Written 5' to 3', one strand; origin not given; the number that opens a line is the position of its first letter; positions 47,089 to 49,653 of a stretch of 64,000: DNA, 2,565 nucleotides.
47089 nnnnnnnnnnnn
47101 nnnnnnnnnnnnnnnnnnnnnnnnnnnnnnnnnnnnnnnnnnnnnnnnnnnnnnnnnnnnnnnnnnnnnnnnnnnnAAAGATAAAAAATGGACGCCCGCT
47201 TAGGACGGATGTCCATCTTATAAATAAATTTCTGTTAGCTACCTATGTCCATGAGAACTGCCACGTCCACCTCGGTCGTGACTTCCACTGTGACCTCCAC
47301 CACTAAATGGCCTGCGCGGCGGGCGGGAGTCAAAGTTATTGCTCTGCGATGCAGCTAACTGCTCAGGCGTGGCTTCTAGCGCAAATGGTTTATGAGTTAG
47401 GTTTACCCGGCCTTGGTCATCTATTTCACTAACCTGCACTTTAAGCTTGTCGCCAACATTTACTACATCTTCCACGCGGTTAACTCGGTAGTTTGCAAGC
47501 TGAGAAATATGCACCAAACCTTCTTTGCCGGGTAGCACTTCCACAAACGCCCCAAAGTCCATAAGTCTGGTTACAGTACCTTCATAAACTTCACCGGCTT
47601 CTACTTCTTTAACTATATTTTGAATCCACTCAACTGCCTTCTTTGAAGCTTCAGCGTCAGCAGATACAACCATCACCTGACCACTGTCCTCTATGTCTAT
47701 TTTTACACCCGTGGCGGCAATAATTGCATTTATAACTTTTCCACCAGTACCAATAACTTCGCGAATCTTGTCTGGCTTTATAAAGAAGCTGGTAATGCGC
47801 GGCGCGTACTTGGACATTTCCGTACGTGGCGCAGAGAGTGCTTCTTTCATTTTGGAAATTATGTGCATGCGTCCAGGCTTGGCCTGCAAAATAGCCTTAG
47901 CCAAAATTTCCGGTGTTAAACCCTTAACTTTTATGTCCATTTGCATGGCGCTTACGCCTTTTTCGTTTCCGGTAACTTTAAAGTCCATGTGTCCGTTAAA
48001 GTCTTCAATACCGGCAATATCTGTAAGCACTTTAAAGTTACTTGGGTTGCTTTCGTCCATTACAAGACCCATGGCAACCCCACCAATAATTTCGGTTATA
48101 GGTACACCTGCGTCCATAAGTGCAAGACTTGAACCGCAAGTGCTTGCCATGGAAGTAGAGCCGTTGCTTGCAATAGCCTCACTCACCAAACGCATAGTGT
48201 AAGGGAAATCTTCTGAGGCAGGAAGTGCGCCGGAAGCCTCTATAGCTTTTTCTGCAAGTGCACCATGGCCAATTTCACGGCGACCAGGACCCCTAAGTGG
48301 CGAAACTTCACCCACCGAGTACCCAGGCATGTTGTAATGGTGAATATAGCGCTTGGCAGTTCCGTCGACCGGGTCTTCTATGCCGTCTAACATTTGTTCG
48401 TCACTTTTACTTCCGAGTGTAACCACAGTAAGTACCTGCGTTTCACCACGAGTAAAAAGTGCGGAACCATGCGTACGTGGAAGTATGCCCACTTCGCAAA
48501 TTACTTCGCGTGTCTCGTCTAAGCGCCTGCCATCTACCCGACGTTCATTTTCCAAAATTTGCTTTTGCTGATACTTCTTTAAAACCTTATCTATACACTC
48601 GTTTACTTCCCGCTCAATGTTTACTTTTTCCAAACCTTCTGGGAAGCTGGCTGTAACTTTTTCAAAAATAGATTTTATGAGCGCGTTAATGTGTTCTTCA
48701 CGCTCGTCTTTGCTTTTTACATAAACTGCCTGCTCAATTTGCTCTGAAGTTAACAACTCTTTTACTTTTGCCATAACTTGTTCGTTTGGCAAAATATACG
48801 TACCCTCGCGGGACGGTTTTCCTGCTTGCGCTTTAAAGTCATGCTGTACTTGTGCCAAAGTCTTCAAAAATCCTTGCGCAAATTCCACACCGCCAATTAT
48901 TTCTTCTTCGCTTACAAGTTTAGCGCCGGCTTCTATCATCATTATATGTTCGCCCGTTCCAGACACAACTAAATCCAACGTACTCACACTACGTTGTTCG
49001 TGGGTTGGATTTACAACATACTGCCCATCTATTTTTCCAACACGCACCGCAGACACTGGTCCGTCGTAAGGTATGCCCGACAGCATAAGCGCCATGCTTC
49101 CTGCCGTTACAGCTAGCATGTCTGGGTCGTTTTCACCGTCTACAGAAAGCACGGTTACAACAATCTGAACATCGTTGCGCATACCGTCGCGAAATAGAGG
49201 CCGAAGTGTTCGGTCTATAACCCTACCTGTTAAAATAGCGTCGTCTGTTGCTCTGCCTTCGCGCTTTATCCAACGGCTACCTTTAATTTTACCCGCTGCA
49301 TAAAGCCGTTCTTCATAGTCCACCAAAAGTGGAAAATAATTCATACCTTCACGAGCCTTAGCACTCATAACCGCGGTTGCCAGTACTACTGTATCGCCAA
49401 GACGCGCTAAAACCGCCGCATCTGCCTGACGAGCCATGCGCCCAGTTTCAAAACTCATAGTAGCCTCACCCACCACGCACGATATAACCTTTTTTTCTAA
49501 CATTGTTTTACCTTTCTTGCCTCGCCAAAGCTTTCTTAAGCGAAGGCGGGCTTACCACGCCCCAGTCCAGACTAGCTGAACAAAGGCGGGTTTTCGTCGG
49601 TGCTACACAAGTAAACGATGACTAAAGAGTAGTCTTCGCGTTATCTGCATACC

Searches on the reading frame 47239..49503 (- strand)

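Call 75: search_protein_families(library=ncbifam, proteins=[window:47239-49503:-], max_evalue=1e-20)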
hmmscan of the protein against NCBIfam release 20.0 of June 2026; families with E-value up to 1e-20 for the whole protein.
window:47239-49503:- (754 aa): 6 families
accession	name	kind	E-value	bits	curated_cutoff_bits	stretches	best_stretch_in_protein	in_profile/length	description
NF008805.1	PRK11824.1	equivalog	2.3e-278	925.2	471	1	9-705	4-681/683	polyribonucleotide nucleotidyltransferase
TIGR03591.1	polynuc_phos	equivalog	1.6e-276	919.2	525.05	1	11-705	2-687/689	polyribonucleotide nucleotidyltransferase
TIGR02696.1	pppGpp_PNP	exception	4e-198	660.2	1106.75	1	11-702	14-718/720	guanosine pentaphosphate synthetase I/polyribonucleotide nucleotidyltransferase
TIGR02065.1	ECX1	equivalog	3.5e-31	108.3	318.7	1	315-557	2-227/230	exosome complex exonuclease Rrp41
NF005208.0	PRK06676.1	equivalog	1.2e-23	83.7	368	1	628-714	270-357/391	30S ribosomal protein S1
NF010379.0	PRK13806.1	equivalog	5.2e-22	78.1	648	1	603-699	169-265/491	30S ribosomal protein S1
